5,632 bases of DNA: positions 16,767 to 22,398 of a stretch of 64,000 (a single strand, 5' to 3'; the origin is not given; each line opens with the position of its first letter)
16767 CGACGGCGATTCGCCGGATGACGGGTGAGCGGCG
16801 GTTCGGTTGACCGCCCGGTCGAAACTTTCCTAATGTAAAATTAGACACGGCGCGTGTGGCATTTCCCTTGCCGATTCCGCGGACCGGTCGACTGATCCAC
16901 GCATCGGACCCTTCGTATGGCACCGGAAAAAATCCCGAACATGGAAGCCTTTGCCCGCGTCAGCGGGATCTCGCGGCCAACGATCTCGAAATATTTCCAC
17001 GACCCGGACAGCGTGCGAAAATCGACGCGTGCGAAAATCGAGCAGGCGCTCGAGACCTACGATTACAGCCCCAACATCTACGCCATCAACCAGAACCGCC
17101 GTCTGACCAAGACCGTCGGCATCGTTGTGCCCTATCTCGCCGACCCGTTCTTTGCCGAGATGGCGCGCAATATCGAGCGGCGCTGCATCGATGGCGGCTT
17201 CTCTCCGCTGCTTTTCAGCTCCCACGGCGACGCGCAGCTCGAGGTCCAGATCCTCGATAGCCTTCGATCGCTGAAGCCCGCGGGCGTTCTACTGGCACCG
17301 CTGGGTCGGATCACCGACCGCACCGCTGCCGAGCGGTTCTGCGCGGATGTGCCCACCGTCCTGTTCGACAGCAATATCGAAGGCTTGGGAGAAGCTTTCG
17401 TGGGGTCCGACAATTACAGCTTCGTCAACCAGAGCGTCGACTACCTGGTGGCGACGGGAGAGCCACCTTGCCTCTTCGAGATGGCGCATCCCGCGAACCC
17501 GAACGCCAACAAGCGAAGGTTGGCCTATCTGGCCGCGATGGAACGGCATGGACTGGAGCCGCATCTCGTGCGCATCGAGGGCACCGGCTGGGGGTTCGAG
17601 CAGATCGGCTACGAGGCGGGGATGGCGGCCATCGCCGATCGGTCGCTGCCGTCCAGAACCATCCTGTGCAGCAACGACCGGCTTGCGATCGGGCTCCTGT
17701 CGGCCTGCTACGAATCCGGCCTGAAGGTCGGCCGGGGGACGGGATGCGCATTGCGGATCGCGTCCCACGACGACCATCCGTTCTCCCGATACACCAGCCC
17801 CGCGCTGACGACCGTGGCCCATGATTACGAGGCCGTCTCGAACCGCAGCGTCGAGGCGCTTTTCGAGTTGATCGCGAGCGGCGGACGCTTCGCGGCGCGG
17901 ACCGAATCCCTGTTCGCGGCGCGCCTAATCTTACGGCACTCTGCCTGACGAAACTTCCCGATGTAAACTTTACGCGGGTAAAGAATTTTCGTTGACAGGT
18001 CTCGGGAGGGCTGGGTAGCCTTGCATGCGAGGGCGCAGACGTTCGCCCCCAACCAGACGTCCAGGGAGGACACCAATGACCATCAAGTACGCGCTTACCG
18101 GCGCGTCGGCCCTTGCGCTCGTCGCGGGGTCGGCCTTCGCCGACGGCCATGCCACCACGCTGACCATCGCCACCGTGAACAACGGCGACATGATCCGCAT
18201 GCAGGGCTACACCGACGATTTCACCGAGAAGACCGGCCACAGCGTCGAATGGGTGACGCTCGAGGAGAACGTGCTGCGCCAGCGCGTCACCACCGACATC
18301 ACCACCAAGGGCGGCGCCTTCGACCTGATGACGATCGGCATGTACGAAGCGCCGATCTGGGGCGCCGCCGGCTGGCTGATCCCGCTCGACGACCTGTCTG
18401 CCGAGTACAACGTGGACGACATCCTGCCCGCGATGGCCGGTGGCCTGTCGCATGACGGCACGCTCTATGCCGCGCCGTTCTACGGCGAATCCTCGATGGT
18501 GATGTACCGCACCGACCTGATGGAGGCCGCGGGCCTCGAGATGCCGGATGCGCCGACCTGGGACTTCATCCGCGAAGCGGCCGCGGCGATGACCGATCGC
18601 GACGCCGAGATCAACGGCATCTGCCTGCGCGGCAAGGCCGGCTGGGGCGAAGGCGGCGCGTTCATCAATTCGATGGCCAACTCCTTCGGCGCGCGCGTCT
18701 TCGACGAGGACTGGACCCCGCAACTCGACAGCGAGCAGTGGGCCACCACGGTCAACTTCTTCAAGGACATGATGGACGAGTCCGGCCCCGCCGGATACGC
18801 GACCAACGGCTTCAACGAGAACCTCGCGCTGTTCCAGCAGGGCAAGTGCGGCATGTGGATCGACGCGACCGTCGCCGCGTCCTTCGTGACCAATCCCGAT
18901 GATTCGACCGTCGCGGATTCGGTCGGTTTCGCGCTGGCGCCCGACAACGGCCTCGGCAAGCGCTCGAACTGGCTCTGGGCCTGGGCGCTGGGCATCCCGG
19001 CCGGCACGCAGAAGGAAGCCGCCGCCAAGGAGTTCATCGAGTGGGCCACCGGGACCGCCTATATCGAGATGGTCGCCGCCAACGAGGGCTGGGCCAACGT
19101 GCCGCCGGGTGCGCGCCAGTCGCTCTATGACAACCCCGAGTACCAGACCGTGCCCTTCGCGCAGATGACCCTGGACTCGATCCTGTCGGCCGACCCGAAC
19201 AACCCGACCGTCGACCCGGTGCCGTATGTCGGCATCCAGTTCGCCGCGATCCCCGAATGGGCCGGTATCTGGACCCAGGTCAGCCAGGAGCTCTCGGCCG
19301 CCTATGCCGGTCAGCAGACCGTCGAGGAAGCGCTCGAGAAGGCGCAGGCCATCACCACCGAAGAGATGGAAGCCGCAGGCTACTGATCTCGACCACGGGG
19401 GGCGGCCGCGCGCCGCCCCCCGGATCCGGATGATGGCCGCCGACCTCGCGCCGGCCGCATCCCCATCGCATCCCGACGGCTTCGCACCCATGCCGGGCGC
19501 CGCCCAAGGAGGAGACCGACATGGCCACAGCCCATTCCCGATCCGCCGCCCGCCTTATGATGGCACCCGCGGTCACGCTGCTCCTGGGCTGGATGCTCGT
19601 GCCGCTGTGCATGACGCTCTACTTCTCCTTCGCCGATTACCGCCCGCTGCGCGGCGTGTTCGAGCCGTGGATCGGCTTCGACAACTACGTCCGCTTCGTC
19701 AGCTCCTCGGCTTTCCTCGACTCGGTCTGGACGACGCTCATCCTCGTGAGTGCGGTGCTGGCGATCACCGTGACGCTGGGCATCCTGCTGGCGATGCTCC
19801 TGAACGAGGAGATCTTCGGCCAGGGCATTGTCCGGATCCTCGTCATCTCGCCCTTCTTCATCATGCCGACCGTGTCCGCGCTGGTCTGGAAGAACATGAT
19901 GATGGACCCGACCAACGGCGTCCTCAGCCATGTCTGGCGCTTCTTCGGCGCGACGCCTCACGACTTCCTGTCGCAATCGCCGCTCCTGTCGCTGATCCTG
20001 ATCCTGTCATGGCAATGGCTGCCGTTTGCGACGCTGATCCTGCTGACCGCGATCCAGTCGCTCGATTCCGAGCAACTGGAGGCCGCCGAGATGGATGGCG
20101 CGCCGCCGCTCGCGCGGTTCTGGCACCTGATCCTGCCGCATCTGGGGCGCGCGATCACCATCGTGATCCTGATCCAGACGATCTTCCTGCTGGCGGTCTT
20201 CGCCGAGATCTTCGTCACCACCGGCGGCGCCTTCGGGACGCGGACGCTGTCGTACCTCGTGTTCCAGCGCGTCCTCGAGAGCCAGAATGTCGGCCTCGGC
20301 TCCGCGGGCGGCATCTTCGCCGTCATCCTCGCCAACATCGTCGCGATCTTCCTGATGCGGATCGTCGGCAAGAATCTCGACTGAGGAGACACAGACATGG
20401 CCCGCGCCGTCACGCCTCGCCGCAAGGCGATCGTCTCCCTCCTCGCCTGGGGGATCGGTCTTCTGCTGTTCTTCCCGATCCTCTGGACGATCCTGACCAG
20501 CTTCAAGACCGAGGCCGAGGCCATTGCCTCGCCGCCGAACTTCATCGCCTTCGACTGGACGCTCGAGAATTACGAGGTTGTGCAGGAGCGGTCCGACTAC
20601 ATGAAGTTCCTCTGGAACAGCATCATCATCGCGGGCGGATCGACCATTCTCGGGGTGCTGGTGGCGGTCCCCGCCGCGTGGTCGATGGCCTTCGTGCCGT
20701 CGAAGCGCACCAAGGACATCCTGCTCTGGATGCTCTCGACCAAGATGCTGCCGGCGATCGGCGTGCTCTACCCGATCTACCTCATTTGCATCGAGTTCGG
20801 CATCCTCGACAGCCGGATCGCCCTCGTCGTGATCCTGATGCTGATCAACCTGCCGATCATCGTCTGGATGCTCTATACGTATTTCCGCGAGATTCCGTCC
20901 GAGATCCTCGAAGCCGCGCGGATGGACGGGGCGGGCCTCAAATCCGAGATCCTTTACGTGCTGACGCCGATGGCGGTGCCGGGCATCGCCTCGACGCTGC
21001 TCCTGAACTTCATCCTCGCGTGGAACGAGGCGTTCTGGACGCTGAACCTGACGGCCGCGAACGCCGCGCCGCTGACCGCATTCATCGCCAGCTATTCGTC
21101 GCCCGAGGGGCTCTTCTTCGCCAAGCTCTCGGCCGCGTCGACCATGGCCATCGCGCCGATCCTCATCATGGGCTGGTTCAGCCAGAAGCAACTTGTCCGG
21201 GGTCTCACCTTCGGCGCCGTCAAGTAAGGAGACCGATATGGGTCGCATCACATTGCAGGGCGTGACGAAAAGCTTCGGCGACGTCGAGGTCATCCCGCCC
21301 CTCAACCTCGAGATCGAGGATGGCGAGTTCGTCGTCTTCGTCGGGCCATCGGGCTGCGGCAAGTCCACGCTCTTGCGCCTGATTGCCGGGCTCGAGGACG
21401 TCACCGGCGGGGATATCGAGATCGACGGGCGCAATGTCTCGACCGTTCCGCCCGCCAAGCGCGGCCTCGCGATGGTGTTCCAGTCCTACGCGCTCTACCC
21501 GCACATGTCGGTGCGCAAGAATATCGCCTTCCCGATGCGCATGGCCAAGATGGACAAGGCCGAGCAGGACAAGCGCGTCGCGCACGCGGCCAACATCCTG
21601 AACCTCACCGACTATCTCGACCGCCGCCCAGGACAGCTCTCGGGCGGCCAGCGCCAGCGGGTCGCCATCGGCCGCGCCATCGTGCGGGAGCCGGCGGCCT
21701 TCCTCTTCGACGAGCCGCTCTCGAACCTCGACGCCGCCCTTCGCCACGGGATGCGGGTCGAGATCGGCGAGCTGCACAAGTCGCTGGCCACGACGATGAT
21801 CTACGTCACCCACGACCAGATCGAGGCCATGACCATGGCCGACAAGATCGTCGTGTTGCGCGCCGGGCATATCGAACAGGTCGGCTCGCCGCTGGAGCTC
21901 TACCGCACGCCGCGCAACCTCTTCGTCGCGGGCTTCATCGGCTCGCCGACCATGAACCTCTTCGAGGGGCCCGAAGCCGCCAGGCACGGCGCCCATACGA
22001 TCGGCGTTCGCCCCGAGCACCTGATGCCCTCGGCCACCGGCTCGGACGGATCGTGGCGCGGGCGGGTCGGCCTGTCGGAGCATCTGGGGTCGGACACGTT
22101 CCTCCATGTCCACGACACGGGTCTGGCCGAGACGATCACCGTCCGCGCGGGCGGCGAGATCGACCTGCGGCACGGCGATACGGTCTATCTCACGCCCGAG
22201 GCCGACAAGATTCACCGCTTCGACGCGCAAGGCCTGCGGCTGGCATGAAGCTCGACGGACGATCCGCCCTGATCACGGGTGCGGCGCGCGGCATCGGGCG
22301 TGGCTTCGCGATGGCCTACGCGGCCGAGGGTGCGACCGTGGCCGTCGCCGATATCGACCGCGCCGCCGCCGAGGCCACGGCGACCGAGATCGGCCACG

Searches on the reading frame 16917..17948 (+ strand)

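Call 10: search_protein_families(library=pfam, proteins=[window:16917-17948:+], max_evalue=0.0001)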
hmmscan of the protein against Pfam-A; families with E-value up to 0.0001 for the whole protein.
window:16917-17948:+ (343 aa): 4 families
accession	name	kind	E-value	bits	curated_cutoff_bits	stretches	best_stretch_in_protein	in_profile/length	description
PF13377.12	Peripla_BP_3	-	5.2e-19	69.4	26.5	1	188-342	17-166/167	Periplasmic binding protein-like domain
PF00532.27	Peripla_BP_1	-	2.8e-13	50.4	22.2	1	64-270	1-208/281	Periplasmic binding proteins and sugar binding domain of LacI family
PF13407.12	Peripla_BP_4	-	2.5e-12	47.3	35.1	1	67-270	1-208/258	Periplasmic binding protein domain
PF00356.27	LacI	-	6e-09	36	27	1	13-53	6-46/46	Bacterial regulatory proteins, lacI family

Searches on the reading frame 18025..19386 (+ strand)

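Call 10: search_protein_families(library=pfam, proteins=[window:18025-19386:+], max_evalue=0.0001)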
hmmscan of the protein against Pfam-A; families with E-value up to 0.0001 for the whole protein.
window:18025-19386:+ (453 aa): 2 families
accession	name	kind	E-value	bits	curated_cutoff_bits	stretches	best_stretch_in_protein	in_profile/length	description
PF01547.30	SBP_bac_1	-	4.7e-53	181.6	26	1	59-345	10-304/307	Bacterial extracellular solute-binding protein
PF13416.11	SBP_bac_8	-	1.4e-23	84.6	27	1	63-375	3-273/279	Bacterial extracellular solute-binding protein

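Call 82: search_protein_families(library=ncbifam, proteins=[window:18025-19386:+], max_evalue=0.00001)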
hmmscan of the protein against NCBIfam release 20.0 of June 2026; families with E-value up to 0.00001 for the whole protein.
window:18025-19386:+ (453 aa): 0 families

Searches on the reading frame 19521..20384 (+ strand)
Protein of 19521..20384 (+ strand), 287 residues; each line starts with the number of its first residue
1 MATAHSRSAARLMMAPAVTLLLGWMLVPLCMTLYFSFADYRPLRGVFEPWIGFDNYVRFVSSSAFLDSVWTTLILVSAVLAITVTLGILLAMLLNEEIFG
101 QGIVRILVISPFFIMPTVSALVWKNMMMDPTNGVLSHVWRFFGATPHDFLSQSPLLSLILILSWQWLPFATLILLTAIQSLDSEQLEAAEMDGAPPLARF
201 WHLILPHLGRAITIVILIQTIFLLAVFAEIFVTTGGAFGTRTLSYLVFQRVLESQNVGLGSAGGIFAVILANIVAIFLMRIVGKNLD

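Call 10: search_protein_families(library=pfam, proteins=[window:19521-20384:+], max_evalue=0.0001)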
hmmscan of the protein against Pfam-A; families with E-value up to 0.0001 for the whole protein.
window:19521-20384:+ (287 aa): 1 family
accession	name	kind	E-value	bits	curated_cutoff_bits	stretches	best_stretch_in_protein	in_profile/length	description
PF00528.27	BPD_transp_1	-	4.3e-13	49.8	26.4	1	85-285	3-181/184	Binding-protein-dependent transport system inner membrane component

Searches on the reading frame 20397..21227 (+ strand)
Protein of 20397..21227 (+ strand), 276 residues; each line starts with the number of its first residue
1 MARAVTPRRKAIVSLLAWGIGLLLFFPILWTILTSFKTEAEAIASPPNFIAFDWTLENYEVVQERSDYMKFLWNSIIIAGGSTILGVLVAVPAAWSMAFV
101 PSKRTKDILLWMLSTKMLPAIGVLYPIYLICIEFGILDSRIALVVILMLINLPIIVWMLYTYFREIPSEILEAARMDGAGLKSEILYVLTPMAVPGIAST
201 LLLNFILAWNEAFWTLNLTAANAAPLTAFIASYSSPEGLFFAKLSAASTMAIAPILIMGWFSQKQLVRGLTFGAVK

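Call 10: search_protein_families(library=pfam, proteins=[window:20397-21227:+], max_evalue=0.0001)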
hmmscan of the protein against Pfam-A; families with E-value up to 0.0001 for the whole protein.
window:20397-21227:+ (276 aa): 1 family
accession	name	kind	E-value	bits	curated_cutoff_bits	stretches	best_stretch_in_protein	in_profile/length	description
PF00528.27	BPD_transp_1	-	5.2e-15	56.1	26.4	1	90-261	1-178/184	Binding-protein-dependent transport system inner membrane component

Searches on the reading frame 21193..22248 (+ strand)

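Call 10: search_protein_families(library=pfam, proteins=[window:21193-22248:+], max_evalue=0.0001)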
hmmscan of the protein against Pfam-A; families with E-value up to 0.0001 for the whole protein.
window:21193-22248:+ (351 aa): 5 families
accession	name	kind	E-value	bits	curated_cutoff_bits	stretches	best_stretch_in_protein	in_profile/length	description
PF00005.33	ABC_tran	-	4.1e-34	118.6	25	1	36-176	3-136/137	ABC transporter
PF08402.16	TOBE_2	-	5.2e-09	36.5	21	1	270-343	1-76/76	TOBE domain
PF03459.23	TOBE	-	1.5e-06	28.7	22.3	1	287-341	6-63/64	TOBE domain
PF13304.12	AAA_21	-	6.7e-05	23.5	27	0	46-70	1-25/304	AAA domain, putative AbiEii toxin, Type IV TA system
PF03193.22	RsgA_GTPase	-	7.2e-05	23.1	30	0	31-75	94-137/174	RsgA GTPase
